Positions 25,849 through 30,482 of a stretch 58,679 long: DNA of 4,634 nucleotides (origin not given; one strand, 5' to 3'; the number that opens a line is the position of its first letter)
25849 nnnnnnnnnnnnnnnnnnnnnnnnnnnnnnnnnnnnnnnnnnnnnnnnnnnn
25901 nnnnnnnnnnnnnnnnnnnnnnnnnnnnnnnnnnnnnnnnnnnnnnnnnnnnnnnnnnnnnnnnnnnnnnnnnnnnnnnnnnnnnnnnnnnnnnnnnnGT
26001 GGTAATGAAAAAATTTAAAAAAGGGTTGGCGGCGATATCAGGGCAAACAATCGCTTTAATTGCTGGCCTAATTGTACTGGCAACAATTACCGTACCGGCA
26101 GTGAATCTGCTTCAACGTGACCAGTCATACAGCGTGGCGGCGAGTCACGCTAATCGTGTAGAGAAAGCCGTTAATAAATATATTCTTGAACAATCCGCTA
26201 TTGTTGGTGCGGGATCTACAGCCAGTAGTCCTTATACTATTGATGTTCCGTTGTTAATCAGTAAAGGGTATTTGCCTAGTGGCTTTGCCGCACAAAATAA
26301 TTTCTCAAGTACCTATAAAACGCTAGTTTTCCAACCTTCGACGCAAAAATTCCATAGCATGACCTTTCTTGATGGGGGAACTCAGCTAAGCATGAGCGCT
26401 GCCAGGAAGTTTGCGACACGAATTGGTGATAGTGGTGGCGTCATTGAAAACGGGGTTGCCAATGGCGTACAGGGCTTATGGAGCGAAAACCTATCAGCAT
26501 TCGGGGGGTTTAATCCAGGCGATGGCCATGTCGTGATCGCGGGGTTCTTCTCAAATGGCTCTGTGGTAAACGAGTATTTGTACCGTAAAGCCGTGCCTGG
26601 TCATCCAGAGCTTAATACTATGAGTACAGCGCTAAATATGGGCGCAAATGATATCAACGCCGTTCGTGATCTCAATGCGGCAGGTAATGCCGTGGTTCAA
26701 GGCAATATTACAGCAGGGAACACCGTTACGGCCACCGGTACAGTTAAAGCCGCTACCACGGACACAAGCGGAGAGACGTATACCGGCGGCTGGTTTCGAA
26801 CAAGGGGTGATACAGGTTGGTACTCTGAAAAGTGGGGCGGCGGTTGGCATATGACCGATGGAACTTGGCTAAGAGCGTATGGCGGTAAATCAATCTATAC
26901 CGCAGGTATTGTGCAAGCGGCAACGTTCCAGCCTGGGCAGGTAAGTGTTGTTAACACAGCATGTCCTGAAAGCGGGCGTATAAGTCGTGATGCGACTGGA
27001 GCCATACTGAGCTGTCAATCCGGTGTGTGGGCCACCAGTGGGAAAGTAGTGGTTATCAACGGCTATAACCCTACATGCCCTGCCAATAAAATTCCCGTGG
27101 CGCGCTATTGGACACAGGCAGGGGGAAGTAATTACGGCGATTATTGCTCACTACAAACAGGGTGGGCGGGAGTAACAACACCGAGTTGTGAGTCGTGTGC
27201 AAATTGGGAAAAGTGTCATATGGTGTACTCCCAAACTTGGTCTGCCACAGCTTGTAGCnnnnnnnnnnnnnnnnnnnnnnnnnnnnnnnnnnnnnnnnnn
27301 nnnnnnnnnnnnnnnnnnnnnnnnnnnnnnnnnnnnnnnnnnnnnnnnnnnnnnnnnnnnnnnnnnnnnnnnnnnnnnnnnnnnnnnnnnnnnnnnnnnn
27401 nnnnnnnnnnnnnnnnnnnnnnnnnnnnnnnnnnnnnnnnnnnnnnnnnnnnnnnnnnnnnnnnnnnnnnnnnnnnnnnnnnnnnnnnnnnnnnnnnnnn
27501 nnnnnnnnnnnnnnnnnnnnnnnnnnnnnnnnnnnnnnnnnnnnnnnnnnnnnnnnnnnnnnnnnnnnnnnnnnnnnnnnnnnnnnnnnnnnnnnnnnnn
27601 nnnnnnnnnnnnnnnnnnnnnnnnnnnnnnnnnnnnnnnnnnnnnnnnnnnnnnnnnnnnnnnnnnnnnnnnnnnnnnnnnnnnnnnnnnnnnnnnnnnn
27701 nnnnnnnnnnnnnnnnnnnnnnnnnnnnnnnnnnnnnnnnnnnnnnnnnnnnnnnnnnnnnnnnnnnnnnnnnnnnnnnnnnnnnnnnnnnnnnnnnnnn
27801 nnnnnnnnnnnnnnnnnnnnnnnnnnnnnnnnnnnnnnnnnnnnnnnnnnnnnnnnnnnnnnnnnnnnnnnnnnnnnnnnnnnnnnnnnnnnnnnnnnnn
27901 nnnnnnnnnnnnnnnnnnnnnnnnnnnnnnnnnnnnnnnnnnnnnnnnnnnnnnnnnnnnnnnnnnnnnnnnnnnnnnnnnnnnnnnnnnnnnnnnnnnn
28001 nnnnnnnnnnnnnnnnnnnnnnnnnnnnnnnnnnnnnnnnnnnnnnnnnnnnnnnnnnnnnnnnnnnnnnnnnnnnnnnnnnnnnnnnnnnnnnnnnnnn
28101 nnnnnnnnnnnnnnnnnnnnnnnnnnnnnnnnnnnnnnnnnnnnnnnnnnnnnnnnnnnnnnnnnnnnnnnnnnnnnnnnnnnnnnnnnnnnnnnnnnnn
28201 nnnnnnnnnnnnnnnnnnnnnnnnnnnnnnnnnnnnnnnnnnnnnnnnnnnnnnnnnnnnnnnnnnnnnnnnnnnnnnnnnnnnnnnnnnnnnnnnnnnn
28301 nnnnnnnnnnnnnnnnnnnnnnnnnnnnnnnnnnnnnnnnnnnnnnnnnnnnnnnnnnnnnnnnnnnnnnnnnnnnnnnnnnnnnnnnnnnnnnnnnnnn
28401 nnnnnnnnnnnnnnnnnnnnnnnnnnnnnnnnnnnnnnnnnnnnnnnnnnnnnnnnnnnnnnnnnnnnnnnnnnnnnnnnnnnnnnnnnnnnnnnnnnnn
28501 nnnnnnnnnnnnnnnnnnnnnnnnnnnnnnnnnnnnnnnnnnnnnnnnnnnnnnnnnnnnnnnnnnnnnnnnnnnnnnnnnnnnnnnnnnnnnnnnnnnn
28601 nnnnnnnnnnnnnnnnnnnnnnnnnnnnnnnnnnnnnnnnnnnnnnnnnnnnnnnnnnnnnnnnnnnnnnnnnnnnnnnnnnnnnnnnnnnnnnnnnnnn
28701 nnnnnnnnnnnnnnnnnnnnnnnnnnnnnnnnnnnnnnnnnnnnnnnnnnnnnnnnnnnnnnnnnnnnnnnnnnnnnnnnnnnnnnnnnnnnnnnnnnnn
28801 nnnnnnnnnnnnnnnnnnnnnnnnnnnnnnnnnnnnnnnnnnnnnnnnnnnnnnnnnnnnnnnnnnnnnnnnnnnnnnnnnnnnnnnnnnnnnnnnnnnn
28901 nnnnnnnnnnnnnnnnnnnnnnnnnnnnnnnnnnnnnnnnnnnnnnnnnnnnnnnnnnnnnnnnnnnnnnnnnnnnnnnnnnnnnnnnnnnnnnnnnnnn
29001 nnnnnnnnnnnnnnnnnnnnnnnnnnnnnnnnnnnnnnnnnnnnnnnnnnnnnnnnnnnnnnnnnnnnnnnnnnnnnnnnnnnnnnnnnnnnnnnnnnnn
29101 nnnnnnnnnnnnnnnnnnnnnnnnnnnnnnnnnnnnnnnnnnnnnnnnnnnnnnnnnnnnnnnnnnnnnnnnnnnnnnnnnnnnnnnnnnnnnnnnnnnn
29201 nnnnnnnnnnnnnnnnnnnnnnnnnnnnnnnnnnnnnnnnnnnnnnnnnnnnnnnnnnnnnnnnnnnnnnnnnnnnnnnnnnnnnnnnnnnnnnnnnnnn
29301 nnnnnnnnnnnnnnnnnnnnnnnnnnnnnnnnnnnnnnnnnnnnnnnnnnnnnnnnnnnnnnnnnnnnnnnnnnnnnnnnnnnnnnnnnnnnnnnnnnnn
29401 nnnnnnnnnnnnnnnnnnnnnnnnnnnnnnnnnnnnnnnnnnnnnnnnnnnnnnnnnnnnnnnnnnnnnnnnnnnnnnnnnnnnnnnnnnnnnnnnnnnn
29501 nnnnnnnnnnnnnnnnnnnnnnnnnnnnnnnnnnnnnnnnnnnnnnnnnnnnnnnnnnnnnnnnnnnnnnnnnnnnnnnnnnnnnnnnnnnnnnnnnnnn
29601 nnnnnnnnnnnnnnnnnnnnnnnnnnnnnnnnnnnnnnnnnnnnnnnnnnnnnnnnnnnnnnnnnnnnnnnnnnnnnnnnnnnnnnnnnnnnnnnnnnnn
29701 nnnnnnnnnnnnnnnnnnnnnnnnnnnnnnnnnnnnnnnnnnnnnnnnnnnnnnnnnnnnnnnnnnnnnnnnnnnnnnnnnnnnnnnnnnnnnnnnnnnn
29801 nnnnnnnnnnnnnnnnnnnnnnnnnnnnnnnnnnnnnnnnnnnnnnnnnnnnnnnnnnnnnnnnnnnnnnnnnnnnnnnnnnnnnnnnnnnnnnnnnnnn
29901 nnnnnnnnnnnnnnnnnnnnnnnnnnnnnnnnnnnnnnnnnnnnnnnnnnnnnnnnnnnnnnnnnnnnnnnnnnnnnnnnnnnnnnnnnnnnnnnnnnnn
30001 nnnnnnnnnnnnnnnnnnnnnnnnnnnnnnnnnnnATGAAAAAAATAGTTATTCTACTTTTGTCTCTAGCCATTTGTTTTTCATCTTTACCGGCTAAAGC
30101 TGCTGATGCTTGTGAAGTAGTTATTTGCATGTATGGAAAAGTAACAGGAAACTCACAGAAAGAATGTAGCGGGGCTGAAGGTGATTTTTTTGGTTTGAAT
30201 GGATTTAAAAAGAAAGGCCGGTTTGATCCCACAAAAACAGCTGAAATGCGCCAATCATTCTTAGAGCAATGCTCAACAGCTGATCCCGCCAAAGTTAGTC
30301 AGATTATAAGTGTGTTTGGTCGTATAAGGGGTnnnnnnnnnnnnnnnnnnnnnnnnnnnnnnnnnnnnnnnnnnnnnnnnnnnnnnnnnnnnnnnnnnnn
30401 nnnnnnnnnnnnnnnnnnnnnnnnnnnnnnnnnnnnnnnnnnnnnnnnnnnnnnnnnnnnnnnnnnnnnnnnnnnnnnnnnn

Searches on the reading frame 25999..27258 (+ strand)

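Call 92: search_protein_families(library=pfam, proteins=[window:25999-27258:+], max_evalue=0.001)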
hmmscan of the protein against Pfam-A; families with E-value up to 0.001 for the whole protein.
window:25999-27258:+ (420 aa): 1 family
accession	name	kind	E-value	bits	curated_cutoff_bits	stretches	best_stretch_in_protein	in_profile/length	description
PF04917.17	Shufflon_N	-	7.7e-51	173.9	27.5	1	42-342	6-324/324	Bacterial shufflon protein, N-terminal constant region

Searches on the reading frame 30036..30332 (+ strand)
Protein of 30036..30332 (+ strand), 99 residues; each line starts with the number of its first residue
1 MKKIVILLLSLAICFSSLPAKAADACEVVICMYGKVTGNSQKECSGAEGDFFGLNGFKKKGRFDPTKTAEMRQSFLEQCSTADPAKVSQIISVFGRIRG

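Call 92: search_protein_families(library=pfam, proteins=[window:30036-30332:+], max_evalue=0.001)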
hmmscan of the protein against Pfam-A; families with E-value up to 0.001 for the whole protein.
window:30036-30332:+ (99 aa): 1 family
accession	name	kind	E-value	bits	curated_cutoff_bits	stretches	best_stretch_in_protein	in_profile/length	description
PF07424.16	TrbM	-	0.00033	21.1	21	1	25-86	9-62/156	TrbM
